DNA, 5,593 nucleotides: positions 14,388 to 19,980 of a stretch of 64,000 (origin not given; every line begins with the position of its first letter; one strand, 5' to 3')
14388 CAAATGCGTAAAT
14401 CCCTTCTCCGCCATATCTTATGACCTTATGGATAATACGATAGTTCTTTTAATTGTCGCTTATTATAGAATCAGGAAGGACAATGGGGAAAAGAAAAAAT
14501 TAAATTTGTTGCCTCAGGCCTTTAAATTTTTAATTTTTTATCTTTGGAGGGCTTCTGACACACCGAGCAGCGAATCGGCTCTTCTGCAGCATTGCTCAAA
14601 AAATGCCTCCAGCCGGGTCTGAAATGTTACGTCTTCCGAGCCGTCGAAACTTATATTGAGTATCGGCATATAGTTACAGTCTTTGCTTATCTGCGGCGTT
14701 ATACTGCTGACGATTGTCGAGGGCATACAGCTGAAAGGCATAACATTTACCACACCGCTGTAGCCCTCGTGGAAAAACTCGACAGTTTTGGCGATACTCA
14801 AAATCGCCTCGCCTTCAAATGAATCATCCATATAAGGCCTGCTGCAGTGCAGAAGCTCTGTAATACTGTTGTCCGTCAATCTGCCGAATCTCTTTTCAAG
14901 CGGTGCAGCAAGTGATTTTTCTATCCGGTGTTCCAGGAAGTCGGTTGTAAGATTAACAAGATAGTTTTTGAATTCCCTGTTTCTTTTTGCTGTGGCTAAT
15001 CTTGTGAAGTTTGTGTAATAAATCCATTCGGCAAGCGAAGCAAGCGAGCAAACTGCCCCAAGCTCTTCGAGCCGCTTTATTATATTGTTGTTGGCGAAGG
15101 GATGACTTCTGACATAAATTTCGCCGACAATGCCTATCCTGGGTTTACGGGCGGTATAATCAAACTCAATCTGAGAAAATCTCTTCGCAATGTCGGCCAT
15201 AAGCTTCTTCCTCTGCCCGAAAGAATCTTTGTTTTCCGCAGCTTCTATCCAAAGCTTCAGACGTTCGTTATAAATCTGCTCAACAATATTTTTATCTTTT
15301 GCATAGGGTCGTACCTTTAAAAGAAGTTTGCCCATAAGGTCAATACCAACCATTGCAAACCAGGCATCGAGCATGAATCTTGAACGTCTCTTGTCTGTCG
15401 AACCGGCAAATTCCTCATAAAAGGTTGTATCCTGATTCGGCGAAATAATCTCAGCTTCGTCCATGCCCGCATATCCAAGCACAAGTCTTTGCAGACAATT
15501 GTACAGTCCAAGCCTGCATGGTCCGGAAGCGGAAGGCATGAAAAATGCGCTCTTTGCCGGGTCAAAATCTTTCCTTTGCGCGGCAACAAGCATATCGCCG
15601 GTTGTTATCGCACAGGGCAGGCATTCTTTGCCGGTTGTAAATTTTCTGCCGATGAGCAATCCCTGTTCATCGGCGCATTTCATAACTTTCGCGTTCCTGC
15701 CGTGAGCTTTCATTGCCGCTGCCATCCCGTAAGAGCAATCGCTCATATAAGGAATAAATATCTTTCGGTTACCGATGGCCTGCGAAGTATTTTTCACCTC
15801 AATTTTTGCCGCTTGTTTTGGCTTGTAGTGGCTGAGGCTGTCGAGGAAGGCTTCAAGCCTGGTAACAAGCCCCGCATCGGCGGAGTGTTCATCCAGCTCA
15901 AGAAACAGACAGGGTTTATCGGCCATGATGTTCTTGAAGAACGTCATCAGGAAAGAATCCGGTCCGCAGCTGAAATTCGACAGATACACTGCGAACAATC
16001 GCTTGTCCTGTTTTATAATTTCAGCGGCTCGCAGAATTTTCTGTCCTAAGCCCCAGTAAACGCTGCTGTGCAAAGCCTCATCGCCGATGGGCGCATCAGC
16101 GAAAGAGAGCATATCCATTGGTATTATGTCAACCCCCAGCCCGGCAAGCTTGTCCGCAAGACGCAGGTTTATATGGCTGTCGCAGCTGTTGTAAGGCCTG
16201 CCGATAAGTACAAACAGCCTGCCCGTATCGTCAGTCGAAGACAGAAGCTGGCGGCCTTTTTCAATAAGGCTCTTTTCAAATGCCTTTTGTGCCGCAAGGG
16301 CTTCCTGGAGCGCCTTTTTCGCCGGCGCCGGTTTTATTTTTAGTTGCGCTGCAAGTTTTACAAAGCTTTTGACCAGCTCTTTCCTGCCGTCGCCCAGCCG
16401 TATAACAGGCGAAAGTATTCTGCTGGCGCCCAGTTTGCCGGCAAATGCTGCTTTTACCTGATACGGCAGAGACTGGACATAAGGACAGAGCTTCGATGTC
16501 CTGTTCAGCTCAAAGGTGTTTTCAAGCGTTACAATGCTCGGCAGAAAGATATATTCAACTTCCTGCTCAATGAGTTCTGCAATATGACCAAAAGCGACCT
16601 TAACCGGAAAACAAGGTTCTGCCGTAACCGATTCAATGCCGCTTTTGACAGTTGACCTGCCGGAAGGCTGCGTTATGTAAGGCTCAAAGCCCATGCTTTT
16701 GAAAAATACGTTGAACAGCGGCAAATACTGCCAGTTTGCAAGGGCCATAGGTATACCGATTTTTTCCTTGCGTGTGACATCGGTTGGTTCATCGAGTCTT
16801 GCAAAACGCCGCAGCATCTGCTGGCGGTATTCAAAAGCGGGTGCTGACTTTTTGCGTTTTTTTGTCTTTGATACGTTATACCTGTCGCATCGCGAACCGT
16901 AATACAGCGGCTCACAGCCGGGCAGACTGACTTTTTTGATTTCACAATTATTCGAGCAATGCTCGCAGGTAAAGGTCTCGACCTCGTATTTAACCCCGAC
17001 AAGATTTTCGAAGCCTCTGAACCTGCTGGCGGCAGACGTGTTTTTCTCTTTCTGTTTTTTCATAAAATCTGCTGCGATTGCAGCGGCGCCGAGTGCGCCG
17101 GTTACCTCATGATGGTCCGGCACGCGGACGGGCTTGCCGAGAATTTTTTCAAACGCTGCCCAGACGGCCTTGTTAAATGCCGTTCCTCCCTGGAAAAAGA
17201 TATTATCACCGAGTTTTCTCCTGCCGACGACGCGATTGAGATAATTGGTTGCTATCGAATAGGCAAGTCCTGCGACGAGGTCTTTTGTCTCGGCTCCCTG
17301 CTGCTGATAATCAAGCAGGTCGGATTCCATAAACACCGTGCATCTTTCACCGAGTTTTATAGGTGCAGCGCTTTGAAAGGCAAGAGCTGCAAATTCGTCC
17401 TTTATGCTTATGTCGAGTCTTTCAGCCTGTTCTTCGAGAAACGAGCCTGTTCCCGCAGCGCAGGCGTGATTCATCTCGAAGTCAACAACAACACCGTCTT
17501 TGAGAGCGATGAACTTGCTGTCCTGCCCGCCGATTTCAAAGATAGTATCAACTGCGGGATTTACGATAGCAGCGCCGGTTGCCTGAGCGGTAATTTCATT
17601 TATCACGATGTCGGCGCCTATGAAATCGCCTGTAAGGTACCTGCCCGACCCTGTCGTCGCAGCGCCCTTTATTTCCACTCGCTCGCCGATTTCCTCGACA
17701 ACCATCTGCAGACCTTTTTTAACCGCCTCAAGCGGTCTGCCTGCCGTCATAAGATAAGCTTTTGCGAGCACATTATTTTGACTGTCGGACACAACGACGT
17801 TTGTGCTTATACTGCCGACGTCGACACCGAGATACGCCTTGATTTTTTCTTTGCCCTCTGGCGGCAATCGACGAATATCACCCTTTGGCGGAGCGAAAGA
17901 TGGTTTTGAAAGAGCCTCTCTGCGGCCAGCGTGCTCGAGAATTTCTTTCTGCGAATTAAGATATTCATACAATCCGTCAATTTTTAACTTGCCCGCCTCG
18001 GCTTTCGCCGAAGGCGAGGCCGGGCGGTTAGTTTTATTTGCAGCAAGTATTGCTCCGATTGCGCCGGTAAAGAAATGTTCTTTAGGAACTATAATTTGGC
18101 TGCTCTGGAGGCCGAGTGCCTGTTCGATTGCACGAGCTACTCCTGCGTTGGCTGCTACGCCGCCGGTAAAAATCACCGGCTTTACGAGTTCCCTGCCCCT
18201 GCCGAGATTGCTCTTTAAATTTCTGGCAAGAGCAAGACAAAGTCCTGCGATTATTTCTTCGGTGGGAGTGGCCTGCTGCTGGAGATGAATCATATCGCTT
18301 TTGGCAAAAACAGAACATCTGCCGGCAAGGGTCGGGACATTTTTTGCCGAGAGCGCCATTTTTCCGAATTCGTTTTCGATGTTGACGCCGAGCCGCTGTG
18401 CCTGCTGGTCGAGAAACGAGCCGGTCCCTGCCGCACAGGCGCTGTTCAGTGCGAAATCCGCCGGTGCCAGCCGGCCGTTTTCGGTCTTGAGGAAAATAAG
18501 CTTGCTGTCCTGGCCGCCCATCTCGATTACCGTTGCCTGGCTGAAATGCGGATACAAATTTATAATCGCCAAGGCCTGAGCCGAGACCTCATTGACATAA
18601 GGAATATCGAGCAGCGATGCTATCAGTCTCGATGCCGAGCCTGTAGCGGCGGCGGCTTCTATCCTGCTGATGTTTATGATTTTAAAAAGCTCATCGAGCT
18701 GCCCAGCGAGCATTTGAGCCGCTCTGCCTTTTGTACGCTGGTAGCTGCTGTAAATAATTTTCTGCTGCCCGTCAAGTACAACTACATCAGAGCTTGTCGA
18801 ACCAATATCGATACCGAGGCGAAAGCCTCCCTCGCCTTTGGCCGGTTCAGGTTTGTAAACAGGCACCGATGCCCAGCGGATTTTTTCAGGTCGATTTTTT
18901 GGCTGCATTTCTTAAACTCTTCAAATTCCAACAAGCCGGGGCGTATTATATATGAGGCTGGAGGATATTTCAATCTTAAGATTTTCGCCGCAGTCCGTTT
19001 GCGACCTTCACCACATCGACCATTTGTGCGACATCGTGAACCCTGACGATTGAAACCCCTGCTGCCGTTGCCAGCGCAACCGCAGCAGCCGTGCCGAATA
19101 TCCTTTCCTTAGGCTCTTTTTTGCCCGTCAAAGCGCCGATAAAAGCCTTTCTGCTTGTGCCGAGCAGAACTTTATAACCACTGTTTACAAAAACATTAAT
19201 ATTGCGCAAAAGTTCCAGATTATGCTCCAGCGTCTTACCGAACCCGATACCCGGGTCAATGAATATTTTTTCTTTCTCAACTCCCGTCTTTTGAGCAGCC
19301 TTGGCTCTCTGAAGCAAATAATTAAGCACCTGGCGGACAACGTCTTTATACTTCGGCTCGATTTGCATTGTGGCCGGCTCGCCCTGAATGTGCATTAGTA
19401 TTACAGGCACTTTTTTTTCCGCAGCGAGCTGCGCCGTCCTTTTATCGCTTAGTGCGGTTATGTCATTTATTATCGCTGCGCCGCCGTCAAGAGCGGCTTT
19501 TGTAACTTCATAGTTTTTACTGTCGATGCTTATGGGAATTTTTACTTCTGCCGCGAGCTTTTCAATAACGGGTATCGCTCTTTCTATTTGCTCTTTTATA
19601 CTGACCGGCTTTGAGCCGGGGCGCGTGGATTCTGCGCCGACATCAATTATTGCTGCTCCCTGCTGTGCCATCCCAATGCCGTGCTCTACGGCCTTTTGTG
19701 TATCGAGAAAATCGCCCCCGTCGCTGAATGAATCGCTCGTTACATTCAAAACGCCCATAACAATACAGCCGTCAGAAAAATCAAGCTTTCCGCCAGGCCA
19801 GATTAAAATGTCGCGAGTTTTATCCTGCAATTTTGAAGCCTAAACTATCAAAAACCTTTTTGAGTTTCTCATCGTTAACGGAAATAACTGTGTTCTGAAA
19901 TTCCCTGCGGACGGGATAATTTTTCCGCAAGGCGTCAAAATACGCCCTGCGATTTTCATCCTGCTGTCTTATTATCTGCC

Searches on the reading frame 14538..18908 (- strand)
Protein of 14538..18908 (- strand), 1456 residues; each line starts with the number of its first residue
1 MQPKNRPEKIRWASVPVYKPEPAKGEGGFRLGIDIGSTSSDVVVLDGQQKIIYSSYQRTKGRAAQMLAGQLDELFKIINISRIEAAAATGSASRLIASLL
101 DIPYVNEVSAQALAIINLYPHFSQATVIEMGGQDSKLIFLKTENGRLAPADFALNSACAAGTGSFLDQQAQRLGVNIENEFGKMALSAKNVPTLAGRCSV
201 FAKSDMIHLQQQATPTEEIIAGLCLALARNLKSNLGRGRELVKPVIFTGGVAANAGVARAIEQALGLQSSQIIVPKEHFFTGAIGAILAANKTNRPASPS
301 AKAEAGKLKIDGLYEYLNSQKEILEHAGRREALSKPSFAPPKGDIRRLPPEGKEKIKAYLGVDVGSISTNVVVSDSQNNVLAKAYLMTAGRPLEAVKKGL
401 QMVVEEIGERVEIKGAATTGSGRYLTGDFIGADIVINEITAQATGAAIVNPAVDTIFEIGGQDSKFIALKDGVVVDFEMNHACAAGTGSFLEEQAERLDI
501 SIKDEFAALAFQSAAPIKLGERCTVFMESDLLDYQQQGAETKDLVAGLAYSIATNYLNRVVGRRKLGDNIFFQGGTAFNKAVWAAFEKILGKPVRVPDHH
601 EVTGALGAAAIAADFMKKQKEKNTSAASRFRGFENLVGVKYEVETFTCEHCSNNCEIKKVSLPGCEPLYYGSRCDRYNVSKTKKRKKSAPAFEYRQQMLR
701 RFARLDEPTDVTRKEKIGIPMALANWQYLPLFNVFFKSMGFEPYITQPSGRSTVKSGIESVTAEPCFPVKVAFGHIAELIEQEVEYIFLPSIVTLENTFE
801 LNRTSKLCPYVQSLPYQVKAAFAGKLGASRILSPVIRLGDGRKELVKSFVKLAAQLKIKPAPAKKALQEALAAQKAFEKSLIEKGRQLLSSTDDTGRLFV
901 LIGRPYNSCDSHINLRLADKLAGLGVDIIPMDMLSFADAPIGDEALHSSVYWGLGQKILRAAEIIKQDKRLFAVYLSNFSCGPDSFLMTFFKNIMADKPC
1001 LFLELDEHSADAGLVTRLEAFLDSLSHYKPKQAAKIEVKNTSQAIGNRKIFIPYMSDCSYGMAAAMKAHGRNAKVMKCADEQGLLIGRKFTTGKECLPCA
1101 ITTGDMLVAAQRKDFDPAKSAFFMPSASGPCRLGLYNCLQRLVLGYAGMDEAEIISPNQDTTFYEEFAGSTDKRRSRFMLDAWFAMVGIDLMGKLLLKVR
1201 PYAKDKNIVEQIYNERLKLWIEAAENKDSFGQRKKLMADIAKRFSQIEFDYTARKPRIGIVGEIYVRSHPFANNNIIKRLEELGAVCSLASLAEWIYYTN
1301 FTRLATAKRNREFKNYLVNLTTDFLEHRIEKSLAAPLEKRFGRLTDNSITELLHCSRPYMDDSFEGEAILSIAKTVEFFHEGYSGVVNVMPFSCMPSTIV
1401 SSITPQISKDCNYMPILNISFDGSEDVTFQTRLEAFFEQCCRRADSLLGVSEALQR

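Call 70: search_protein_families(library=pfam, proteins=[window:14538-18908:-])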
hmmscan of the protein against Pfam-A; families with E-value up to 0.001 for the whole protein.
window:14538-18908:- (1456 aa): 4 families
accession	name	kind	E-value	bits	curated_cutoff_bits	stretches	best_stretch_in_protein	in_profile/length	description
PF01869.26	BcrAD_BadFG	-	3e-76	256.9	31.5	2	360-612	1-271/271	BadF/BadG/BcrA/BcrD ATPase family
PF09989.15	DUF2229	-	2.6e-60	204.2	29.4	1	716-934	1-218/218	CoA enzyme activase uncharacterised domain (DUF2229)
PF02782.22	FGGY_C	-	1.5e-05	25.3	27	0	564-613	147-195/198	FGGY family of carbohydrate kinases, C-terminal domain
PF05378.19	Hydant_A_N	-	6.1e-05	23.3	25.2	0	30-53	1-24/176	Hydantoinase/oxoprolinase N-terminal region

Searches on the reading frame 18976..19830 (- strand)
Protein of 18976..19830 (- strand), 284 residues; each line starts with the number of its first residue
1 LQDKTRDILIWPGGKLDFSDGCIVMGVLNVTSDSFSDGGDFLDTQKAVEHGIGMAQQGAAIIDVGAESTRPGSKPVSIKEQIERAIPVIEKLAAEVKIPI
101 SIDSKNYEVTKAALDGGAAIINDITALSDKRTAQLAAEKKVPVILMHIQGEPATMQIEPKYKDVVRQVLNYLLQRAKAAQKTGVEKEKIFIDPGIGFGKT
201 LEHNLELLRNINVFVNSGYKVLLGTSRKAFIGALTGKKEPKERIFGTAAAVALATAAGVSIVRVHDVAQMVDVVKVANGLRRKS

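Call 70: search_protein_families(library=pfam, proteins=[window:18976-19830:-])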
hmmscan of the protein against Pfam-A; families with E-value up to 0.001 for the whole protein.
window:18976-19830:- (284 aa): 1 family
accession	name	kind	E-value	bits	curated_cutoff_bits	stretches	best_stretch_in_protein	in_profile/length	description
PF00809.28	Pterin_bind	-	4.2e-84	282.4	25.5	1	25-265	1-244/244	Pterin binding enzyme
